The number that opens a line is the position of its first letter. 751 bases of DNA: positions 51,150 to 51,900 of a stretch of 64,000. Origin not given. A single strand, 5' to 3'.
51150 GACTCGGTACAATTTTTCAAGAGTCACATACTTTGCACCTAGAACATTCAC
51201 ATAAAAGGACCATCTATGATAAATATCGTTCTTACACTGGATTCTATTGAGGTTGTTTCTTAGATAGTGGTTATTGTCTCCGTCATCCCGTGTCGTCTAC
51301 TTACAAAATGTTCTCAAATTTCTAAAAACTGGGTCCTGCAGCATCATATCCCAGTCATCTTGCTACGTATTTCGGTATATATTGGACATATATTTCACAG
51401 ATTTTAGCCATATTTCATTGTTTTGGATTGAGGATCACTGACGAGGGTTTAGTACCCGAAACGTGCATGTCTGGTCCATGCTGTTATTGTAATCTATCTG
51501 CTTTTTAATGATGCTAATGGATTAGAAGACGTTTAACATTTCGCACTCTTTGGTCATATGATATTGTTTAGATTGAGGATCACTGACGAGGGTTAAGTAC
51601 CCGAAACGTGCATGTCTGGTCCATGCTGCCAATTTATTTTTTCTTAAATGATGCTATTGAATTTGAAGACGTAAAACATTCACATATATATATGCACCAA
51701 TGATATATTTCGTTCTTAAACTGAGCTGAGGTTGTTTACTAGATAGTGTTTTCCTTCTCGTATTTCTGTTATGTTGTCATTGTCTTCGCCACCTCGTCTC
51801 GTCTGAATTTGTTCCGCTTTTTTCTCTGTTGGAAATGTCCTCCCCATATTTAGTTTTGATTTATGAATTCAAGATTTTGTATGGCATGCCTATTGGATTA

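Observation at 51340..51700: Head-to-tail dimer of a 145-bp repeat, each unit carrying an intact type I hammerhead ribozyme (retrozyme-like)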

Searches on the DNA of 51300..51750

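Call 4: search_rna_families(source=window, start=51300, end=51750, threshold=evalue, max_evalue=10, show_alignments=6)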
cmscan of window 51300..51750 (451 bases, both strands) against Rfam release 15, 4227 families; matches with E-value up to 10: 4.
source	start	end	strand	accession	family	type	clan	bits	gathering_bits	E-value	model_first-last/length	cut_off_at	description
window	51644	51741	+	RF01595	snoR19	Gene; snRNA; snoRNA; CD-box;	-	21.8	60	6.4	1-96/96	no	small nucleolar RNA snoR19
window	51595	51699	-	RF02029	sraA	Gene; sRNA;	-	17.7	56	4.1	1-95/95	no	sraA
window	51364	51420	-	RF01706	Gut-1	Gene; sRNA;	-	14.8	50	3.8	1-77/77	no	Gut-1 RNA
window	51553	51662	+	RF01185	snR75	Gene; snRNA; snoRNA; CD-box;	CL00045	12.6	40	3.7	1-88/88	no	Small nucleolar RNA snR75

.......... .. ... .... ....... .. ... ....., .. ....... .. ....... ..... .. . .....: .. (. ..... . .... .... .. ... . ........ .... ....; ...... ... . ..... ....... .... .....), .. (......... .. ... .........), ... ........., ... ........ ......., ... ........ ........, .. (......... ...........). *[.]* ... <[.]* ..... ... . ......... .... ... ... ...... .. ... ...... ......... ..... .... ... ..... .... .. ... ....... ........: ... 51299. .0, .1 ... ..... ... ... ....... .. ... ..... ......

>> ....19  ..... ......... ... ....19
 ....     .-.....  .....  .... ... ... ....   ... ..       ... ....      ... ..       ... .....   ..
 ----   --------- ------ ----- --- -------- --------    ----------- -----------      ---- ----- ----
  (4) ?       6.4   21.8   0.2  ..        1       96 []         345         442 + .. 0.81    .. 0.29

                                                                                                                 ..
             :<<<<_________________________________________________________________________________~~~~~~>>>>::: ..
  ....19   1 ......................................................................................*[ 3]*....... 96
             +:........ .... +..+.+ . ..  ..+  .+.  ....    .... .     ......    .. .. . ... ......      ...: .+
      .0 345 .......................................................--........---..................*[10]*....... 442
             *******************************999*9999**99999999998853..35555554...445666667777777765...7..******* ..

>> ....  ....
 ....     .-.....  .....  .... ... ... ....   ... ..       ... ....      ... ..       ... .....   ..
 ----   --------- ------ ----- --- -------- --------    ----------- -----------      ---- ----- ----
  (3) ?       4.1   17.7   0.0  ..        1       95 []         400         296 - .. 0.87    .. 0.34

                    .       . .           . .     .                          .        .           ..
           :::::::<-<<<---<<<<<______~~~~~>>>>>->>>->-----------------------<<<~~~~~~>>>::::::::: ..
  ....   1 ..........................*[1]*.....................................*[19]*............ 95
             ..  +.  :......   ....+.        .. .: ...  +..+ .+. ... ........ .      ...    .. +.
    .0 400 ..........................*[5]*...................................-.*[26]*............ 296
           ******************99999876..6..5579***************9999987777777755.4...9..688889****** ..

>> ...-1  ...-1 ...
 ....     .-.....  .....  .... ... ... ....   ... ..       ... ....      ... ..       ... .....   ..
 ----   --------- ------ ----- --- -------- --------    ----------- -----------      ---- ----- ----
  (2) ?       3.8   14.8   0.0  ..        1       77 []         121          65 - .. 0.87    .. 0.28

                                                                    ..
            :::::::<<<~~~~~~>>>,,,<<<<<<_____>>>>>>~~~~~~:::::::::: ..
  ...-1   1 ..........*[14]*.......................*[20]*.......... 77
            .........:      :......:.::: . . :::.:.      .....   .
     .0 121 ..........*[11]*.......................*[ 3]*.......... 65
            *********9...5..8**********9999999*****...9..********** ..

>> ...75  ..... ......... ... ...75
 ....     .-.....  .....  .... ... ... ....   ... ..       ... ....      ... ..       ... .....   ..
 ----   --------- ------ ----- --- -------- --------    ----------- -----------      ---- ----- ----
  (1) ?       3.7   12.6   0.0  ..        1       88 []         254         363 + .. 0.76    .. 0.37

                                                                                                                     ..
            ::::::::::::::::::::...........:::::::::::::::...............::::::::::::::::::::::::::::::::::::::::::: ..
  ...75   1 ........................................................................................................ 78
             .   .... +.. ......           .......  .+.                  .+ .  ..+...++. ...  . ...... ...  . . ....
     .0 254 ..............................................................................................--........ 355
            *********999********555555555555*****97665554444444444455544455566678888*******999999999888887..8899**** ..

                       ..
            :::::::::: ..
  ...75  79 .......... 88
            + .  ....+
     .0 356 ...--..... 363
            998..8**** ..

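Call 15: search_rna_families(source=window, start=51425, end=51482, threshold=evalue, max_evalue=10, show_alignments=5)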
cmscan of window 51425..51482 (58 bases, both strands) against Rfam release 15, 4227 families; matches with E-value up to 10: 1.
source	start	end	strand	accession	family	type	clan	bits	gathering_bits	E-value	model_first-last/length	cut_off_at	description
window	51432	51477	+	RF00163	Hammerhead_1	Gene; ribozyme;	CL00010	16.5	34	0.061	1-45/45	no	Hammerhead ribozyme (type I)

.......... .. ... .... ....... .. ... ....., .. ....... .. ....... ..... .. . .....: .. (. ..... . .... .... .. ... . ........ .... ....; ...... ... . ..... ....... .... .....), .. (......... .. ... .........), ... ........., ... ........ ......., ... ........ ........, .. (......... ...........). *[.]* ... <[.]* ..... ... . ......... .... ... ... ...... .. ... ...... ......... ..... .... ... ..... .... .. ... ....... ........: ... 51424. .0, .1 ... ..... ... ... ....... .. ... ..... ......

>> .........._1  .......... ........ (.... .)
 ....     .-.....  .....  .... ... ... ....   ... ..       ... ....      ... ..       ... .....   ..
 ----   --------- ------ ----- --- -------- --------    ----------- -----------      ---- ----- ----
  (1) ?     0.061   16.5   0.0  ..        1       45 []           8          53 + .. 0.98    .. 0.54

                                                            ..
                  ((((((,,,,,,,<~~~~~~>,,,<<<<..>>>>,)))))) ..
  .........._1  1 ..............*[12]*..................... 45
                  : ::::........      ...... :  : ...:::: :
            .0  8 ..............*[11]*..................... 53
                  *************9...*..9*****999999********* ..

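Call 42: search_rna_families(source=window, start=51570, end=51627, threshold=evalue, max_evalue=10, show_alignments=3)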
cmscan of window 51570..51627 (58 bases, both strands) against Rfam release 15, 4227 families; matches with E-value up to 10: 3.
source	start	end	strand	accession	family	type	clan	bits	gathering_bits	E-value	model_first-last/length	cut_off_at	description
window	51577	51622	+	RF00163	Hammerhead_1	Gene; ribozyme;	CL00010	16.5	34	0.06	1-45/45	no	Hammerhead ribozyme (type I)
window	51578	51621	+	RF03152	RAGATH-1-hammerhead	Gene; ribozyme;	-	11.7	56.3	5.7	26-77/77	no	RAGATH-1 hammerhead ribozyme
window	51580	51607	+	RF02125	JPX_2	Gene; lncRNA;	-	8.2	48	9.2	40-69/69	no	JPX transcript, XIST activator conserved region 2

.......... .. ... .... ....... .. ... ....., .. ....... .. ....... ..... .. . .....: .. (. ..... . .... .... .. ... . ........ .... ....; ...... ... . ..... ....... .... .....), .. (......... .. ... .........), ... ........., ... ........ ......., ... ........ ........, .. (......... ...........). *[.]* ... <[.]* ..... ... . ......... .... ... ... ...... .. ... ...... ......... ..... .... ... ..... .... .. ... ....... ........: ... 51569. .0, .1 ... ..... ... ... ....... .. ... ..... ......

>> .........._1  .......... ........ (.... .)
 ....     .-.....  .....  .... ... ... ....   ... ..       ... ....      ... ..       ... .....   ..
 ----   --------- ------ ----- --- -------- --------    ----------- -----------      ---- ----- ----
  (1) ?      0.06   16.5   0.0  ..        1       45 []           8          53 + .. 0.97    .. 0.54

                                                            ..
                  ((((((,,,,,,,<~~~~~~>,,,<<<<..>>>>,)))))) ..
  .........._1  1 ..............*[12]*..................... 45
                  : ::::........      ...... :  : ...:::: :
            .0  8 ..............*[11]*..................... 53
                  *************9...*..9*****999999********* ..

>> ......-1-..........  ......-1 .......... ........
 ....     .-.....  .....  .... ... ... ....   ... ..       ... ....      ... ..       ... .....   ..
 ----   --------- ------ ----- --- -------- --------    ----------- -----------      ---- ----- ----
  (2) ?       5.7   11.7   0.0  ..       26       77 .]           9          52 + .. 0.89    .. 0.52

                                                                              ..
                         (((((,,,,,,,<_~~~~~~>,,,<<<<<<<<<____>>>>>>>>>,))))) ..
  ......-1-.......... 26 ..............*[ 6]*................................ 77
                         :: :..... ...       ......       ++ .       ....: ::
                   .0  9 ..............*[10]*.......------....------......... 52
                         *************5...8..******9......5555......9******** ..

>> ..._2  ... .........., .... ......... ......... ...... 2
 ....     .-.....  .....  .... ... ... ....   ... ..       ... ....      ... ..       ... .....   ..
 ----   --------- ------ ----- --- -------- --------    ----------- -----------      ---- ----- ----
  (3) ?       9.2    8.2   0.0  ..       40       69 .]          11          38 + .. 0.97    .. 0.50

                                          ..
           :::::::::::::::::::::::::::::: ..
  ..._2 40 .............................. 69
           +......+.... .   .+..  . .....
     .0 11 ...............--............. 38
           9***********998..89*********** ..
